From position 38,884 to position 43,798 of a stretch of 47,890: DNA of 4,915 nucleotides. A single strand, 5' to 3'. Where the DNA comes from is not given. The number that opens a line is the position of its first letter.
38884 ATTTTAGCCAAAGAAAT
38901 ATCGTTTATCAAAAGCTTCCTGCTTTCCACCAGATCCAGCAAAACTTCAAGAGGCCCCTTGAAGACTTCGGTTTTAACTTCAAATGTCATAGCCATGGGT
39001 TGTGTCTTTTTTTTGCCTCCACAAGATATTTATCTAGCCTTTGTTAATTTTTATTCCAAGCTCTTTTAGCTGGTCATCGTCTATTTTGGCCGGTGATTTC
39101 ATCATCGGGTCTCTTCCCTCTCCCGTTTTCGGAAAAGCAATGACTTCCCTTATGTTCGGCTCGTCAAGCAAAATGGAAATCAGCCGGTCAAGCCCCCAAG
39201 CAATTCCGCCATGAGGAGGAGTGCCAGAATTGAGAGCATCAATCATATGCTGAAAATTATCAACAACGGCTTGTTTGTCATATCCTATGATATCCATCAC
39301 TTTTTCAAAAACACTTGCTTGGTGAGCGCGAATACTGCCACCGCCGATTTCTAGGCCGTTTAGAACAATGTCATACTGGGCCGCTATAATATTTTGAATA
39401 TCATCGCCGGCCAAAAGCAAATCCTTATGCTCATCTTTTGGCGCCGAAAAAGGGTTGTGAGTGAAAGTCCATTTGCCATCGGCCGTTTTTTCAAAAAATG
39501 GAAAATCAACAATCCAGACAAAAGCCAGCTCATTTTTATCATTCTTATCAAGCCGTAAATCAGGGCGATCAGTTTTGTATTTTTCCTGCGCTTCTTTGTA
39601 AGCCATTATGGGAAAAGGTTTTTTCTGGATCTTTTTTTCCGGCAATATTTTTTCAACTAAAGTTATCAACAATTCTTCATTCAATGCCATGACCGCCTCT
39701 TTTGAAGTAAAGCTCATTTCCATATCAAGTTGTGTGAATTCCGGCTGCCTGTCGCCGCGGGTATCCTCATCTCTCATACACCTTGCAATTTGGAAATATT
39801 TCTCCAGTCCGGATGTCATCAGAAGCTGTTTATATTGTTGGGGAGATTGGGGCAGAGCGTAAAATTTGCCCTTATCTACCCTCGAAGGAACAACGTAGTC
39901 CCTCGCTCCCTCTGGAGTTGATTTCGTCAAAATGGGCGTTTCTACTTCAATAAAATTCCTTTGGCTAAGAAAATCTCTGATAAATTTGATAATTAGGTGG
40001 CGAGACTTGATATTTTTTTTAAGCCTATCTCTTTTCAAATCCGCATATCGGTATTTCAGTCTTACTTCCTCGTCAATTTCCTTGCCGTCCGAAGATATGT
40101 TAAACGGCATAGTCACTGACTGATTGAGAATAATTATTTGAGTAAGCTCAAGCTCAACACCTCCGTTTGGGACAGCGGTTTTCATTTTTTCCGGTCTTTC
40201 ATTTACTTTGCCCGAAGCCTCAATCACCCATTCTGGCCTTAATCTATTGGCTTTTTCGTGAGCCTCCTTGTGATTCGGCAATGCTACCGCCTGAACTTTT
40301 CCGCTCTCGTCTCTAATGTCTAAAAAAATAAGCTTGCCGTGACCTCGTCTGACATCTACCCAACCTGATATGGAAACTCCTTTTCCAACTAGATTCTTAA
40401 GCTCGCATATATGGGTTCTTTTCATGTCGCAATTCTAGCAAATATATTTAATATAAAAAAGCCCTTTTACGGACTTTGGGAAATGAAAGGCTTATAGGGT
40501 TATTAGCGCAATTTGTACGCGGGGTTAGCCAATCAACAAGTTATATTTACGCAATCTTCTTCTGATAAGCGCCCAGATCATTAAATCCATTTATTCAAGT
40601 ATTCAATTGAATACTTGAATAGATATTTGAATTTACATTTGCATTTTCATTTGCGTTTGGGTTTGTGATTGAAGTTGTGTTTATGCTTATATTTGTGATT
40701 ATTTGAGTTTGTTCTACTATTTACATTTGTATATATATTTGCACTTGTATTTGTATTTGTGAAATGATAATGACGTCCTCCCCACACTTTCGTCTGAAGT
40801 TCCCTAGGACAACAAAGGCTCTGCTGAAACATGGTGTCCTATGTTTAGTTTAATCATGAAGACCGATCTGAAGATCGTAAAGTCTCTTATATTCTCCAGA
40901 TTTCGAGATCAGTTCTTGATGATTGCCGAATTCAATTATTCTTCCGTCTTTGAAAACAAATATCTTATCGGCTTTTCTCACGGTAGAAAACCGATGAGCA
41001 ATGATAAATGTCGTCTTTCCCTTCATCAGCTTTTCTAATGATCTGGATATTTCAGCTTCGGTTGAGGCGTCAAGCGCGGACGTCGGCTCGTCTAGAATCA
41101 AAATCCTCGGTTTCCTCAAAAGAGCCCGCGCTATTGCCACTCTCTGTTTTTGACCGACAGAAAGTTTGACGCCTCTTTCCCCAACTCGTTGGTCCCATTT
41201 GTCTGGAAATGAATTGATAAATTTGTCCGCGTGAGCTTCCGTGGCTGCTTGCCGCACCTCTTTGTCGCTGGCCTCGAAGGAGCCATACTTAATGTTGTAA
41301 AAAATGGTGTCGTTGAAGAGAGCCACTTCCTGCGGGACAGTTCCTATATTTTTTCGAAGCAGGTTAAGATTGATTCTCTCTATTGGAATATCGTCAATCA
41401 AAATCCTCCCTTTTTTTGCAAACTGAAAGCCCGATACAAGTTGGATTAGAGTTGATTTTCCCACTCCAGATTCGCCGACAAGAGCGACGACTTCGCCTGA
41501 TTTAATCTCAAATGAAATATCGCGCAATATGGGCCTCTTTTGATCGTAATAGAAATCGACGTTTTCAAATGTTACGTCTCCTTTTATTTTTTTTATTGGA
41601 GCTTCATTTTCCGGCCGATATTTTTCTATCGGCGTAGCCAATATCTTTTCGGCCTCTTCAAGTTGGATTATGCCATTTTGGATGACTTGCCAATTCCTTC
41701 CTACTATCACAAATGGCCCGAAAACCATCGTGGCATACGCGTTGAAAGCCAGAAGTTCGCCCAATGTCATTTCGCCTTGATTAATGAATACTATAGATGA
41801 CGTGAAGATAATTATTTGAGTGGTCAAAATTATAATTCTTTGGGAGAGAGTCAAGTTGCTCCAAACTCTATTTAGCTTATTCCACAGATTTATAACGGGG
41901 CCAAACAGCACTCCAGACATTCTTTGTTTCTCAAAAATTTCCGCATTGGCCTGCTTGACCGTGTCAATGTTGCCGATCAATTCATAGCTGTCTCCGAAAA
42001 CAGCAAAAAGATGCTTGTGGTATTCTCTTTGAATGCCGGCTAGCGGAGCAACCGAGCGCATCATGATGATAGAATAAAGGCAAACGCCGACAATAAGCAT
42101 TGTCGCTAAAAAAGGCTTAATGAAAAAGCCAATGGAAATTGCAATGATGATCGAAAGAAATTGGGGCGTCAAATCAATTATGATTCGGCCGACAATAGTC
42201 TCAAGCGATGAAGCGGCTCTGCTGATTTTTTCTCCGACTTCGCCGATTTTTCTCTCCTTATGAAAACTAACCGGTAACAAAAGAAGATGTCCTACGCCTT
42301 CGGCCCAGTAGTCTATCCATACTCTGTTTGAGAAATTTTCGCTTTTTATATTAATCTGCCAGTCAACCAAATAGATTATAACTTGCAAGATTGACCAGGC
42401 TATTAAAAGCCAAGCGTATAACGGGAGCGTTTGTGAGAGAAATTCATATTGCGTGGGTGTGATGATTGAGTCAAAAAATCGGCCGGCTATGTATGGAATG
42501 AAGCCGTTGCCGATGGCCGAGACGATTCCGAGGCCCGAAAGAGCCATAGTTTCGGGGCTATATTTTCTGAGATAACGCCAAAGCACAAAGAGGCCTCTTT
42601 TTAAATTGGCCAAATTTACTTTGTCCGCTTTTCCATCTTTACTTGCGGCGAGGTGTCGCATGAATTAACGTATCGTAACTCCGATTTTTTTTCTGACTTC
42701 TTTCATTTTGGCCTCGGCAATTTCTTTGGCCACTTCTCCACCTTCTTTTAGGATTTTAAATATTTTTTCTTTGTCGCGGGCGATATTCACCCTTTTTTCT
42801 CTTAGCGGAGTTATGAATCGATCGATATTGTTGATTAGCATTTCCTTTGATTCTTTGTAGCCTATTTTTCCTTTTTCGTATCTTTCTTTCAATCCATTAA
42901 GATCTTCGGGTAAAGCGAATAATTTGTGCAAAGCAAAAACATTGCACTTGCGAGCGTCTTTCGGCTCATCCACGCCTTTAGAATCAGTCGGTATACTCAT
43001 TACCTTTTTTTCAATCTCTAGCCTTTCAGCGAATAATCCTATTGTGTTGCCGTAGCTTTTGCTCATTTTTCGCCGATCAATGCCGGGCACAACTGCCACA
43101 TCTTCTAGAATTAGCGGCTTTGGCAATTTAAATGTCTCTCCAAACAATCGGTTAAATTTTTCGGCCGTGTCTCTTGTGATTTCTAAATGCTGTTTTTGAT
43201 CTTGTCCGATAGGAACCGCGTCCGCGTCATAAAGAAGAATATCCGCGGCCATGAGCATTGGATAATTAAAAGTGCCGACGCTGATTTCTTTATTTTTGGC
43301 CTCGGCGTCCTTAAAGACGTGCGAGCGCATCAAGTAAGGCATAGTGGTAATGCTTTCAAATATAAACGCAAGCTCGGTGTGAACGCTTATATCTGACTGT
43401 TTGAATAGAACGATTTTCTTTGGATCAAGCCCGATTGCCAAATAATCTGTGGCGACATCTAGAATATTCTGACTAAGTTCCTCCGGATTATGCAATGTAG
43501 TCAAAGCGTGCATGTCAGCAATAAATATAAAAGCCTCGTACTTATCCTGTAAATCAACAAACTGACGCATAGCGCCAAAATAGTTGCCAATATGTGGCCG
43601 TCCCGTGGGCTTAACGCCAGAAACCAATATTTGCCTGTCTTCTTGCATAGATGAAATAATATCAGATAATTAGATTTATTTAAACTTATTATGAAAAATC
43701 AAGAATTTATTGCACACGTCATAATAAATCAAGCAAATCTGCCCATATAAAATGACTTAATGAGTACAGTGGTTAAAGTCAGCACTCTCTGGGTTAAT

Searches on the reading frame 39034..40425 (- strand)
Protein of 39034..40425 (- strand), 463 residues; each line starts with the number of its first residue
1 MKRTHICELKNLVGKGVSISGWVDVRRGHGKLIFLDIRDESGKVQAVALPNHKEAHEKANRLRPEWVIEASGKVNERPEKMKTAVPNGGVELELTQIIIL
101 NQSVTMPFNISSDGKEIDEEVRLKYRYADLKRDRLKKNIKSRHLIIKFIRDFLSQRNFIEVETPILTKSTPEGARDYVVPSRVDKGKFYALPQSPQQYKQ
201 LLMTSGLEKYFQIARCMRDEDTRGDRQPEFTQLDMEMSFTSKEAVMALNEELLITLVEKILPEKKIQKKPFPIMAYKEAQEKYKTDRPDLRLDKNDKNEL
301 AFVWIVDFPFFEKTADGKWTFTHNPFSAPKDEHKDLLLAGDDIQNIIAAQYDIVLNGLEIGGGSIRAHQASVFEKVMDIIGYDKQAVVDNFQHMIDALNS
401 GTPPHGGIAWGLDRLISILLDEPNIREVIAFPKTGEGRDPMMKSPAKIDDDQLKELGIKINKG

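Call 49: search_protein_families(library=pfam, proteins=[window:39034-40425:-], max_evalue=0.001)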
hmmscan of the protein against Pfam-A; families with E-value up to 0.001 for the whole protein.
window:39034-40425:- (463 aa): 2 families
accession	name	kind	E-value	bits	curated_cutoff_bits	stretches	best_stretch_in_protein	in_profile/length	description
PF00152.25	tRNA-synt_2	-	1.3e-111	373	25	1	118-434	1-307/308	tRNA synthetases class II (D, K and N)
PF01336.31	tRNA_anti-codon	-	6.6e-17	61.7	27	1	17-100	1-75/75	OB-fold nucleic acid binding domain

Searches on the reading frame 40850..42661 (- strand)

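Call 49: search_protein_families(library=pfam, proteins=[window:40850-42661:-], max_evalue=0.001)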
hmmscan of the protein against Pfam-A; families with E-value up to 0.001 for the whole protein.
window:40850-42661:- (603 aa): 5 families
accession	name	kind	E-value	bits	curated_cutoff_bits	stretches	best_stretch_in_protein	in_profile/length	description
PF00005.33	ABC_tran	-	5.9e-36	124.5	25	1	379-528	1-137/137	ABC transporter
PF00664.28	ABC_membrane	-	4.6e-19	69.6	28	1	45-317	8-274/274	ABC transporter transmembrane region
PF13304.12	AAA_21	-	5.1e-06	27.2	27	0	500-554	238-295/304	AAA domain, putative AbiEii toxin, Type IV TA system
PF02463.25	SMC_N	-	3.4e-05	23.8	40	1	437-568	135-209/220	RecF/RecN/SMC N terminal domain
PF03193.22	RsgA_GTPase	-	9.3e-05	22.7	30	1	376-411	94-128/174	RsgA GTPase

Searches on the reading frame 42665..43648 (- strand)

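Call 49: search_protein_families(library=pfam, proteins=[window:42665-43648:-], max_evalue=0.001)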
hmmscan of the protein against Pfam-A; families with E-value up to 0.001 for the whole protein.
window:42665-43648:- (327 aa): 1 family
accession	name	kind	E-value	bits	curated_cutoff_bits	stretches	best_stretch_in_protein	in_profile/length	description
PF00579.31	tRNA-synt_1b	-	4e-61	207.3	21.1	1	4-278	4-290/292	tRNA synthetases class I (W and Y)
